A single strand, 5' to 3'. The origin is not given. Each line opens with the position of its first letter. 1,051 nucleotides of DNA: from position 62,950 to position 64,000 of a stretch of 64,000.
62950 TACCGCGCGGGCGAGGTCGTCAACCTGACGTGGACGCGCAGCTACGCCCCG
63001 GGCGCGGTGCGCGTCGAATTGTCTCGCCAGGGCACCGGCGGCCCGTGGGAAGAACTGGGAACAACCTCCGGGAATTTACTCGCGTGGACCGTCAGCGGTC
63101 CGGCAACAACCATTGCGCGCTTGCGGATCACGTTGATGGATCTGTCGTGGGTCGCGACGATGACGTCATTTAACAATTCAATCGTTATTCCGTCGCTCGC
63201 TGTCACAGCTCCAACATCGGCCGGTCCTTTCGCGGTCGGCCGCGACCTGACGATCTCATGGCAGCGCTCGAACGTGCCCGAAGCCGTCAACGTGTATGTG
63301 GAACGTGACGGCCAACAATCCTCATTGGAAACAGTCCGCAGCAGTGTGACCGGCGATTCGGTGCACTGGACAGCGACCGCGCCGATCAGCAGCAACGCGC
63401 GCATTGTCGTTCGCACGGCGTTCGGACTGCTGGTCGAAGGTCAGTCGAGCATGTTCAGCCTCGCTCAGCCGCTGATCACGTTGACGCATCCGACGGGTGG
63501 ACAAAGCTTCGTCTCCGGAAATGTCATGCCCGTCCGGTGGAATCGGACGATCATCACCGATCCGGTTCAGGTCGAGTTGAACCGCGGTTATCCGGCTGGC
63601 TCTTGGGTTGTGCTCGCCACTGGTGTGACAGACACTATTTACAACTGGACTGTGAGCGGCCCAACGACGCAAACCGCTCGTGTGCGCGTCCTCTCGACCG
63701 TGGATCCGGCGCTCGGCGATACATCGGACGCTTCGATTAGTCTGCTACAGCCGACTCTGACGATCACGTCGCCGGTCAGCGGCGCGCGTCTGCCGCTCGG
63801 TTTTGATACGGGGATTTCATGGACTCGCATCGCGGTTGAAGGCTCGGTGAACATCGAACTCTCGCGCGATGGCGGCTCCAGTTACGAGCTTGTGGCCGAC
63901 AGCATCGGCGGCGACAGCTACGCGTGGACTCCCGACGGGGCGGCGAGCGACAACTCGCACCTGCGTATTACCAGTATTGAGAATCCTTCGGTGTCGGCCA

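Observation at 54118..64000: Giant (>3290 aa, incomplete) BNR-propeller protein with >=27 near-regular 282-bp tandem repeats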

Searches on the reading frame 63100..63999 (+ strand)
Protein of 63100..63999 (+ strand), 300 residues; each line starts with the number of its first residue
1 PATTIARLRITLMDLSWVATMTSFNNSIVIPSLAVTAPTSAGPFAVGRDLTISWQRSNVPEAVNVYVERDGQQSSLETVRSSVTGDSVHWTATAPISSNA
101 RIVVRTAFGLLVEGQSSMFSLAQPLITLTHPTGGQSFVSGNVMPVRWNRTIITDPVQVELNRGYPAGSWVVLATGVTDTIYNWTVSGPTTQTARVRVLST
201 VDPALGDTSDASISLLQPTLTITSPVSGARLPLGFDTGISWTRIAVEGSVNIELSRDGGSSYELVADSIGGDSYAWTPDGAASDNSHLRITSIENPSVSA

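Call 15: find_related_loci(query=window:63100-63999:+, collection=genome_contigs, flank=10000)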
Query window:63100-63999:+ (300 aa) in genome_contigs; peptide patterns used: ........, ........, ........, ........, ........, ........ (x = any residue, [..] = any of these).
102 stretches matched a pattern, but none encodes a relative of the query by tblastn (E <= 1e-3).

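Call 16: find_related_loci(query=window:63100-63999:+, collection=metagenome_contigs, flank=10000)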
Query window:63100-63999:+ (300 aa) in metagenome_contigs; peptide patterns used: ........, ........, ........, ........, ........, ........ (x = any residue, [..] = any of these).
149 stretches matched a pattern, but none encodes a relative of the query by tblastn (E <= 1e-3).
